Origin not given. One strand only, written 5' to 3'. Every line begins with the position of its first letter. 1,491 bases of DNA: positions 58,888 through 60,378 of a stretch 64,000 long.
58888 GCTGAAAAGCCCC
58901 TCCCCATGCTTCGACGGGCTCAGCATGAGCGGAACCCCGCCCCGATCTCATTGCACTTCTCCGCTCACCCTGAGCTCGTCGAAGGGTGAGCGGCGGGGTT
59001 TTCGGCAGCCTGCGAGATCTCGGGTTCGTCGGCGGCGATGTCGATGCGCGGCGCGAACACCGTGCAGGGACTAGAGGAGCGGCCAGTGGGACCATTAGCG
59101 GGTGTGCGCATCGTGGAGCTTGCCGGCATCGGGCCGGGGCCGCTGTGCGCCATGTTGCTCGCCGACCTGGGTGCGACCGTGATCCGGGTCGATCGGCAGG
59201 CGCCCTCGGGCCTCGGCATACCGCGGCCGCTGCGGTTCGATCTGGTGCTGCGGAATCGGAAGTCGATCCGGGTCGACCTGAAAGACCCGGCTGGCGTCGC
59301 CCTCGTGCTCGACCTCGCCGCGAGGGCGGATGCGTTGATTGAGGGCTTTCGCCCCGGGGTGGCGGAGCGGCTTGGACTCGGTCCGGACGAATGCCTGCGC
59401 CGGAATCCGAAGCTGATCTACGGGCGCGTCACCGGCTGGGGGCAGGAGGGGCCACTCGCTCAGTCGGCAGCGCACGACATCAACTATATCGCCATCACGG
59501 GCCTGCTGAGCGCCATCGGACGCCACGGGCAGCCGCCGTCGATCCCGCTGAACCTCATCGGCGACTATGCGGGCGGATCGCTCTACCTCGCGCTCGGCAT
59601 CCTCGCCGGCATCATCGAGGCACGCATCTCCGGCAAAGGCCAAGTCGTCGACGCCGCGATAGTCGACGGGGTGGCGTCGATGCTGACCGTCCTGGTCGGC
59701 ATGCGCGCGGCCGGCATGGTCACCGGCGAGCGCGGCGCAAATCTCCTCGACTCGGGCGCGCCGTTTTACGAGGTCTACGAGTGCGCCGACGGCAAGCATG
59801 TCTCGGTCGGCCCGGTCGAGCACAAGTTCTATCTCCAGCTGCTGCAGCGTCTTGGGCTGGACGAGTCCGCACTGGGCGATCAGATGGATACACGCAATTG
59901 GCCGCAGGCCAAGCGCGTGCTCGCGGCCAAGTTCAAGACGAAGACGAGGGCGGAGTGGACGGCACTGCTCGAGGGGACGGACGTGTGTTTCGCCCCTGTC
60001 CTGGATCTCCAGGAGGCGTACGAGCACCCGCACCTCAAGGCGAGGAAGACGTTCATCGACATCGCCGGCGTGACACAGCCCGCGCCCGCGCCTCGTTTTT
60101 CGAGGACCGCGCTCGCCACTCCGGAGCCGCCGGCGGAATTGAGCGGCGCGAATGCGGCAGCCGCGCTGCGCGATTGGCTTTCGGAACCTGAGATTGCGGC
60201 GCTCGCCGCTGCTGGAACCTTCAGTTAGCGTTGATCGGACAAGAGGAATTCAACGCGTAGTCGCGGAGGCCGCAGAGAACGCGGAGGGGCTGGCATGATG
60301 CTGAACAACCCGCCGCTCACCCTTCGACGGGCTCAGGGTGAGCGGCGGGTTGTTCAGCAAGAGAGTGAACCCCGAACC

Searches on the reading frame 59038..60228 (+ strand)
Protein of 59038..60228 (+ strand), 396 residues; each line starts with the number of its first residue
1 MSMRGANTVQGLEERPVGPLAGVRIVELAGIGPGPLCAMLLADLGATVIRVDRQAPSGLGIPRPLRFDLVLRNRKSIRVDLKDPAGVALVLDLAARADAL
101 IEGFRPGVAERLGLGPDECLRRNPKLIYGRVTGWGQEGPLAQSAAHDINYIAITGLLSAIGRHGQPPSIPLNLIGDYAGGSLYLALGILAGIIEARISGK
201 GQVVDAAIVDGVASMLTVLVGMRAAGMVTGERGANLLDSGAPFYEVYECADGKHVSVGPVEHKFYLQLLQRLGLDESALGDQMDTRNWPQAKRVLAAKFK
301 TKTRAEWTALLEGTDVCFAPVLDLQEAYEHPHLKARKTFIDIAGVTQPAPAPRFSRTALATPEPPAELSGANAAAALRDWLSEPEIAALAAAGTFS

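Call 45: search_protein_families(library=pfam, proteins=[window:59038-60228:+])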
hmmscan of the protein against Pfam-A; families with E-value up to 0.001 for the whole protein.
window:59038-60228:+ (396 aa): 1 family
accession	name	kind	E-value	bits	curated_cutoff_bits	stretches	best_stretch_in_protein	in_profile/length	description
PF02515.22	CoA_transf_3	-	1.7e-82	277.9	23.3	1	20-360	1-354/366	CoA-transferase family III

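Call 48: find_homologous_proteins(query=window:59038-60228:+, max_evalue=1e-120)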
Query window:59038-60228:+ (396 aa): 6712 proteins with E <= 1e-120 among 8000 candidates; the best 120 are listed.
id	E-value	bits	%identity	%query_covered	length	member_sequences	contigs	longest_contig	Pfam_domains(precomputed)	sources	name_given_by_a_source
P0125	2.0e-246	835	100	96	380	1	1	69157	PF02515.23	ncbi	-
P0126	1.6e-217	740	86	96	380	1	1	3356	PF02515.23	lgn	-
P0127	6.2e-217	738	86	96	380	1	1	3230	PF02515.23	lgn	-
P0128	2.1e-216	737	86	96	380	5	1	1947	PF02515.23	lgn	-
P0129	3.6e-215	732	85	96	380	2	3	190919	PF02515.23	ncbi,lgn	ncbi:MAG: CaiB/BaiF CoA transferase family protein [Candidatus Binatia bacterium]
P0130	2.9e-213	726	85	96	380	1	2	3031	PF02515.23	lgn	-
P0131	3.8e-206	703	82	96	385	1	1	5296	PF02515.23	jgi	-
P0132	4.8e-204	696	80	96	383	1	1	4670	PF02515.23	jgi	jgi:crotonobetainyl-CoA:carnitine CoA-transferase CaiB-like acyl-CoA transferase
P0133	1.7e-202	691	81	96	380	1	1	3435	PF02515.23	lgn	-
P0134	6.0e-202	689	80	93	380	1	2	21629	PF02515.23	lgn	-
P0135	6.8e-202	689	78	97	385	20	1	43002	PF02515.23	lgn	-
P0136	1.2e-200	685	80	96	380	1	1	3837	PF02515.23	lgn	-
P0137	1.8e-200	684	79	96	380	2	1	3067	PF02515.23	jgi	jgi:alpha-methylacyl-CoA racemase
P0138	5.7e-198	676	81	96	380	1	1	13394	PF02515.23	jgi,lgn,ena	-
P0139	1.9e-196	671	77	96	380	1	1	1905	PF02515.23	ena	-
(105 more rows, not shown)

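Call 49: find_encoding_contigs(protein=P0129, flank=10000, max_places=3)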
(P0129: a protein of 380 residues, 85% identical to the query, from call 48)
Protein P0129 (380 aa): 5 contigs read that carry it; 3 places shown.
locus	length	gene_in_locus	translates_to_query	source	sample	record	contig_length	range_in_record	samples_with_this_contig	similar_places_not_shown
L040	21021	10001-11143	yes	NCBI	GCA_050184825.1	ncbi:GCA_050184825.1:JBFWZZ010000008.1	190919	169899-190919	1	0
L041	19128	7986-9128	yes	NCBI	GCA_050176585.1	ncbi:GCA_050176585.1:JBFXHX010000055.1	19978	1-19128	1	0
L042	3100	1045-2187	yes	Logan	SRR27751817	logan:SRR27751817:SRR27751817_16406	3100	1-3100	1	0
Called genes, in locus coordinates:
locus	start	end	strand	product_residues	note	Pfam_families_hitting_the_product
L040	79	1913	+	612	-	PF01315:Ald_Xan_dh_C, PF02738:MoCoBD_1, PF20256:MoCoBD_2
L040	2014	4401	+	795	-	PF01315:Ald_Xan_dh_C, PF02738:MoCoBD_1, PF20256:MoCoBD_2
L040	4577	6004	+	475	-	PF03972:MmgE_PrpD_N, PF19305:MmgE_PrpD_C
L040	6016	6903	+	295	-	PF03328:HpcH_HpaI, PF15617:C-C_Bond_Lyase (weak)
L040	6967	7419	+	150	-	PF19315:MC_hydratase, PF01575:MaoC_dehydratas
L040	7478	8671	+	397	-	PF02771:Acyl-CoA_dh_N, PF02770:Acyl-CoA_dh_M, PF00441:Acyl-CoA_dh_1, PF08028:Acyl-CoA_dh_2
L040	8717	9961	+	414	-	PF02515:CoA_transf_3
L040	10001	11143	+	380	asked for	PF02515:CoA_transf_3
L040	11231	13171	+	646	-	PF16177:ACAS_N, PF00501:AMP-binding, PF13193:AMP-binding_C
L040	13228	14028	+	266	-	PF00378:ECH_1, PF16113:ECH_2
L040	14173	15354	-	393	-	PF02515:CoA_transf_3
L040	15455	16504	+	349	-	PF02771:Acyl-CoA_dh_N, PF00441:Acyl-CoA_dh_1, PF08028:Acyl-CoA_dh_2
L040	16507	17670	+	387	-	PF02771:Acyl-CoA_dh_N, PF02770:Acyl-CoA_dh_M, PF00441:Acyl-CoA_dh_1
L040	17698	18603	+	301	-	PF00106:adh_short, PF08659:KR, PF13561:adh_short_C2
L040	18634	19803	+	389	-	PF02771:Acyl-CoA_dh_N, PF02770:Acyl-CoA_dh_M, PF00441:Acyl-CoA_dh_1, PF08028:Acyl-CoA_dh_2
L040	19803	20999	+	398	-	PF00108:Thiolase_N, PF02803:Thiolase_C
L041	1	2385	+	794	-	PF01315:Ald_Xan_dh_C, PF02738:MoCoBD_1, PF20256:MoCoBD_2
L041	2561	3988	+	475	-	PF03972:MmgE_PrpD_N, PF19305:MmgE_PrpD_C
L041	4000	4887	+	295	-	PF03328:HpcH_HpaI, PF15617:C-C_Bond_Lyase (weak)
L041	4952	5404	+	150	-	PF19315:MC_hydratase, PF01575:MaoC_dehydratas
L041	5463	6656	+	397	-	PF02771:Acyl-CoA_dh_N, PF02770:Acyl-CoA_dh_M, PF00441:Acyl-CoA_dh_1, PF08028:Acyl-CoA_dh_2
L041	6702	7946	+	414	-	PF02515:CoA_transf_3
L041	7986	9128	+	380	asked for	PF02515:CoA_transf_3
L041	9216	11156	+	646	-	PF16177:ACAS_N, PF00501:AMP-binding, PF13193:AMP-binding_C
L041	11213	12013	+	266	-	PF00378:ECH_1, PF16113:ECH_2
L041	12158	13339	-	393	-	PF02515:CoA_transf_3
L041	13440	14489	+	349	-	PF02771:Acyl-CoA_dh_N, PF00441:Acyl-CoA_dh_1, PF08028:Acyl-CoA_dh_2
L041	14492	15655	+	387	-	PF02771:Acyl-CoA_dh_N, PF02770:Acyl-CoA_dh_M, PF00441:Acyl-CoA_dh_1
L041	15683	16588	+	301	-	PF00106:adh_short, PF08659:KR, PF13561:adh_short_C2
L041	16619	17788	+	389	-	PF02771:Acyl-CoA_dh_N, PF02770:Acyl-CoA_dh_M, PF00441:Acyl-CoA_dh_1, PF08028:Acyl-CoA_dh_2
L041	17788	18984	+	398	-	PF00108:Thiolase_N, PF02803:Thiolase_C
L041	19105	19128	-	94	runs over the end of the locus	PF08592:Anthrone_oxy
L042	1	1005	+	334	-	?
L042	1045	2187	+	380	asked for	PF02515:CoA_transf_3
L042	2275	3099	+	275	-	?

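Call 50: find_encoding_contigs(protein=P0126, flank=4000, max_places=2)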
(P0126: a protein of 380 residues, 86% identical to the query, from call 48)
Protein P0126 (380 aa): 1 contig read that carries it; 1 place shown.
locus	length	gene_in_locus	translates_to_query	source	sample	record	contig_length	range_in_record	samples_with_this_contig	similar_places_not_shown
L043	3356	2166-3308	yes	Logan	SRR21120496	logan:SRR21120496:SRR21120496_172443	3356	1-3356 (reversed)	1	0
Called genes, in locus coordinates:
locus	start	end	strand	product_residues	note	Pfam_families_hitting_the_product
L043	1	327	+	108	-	?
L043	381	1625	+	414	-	PF02515:CoA_transf_3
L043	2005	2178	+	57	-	-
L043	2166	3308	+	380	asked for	PF02515:CoA_transf_3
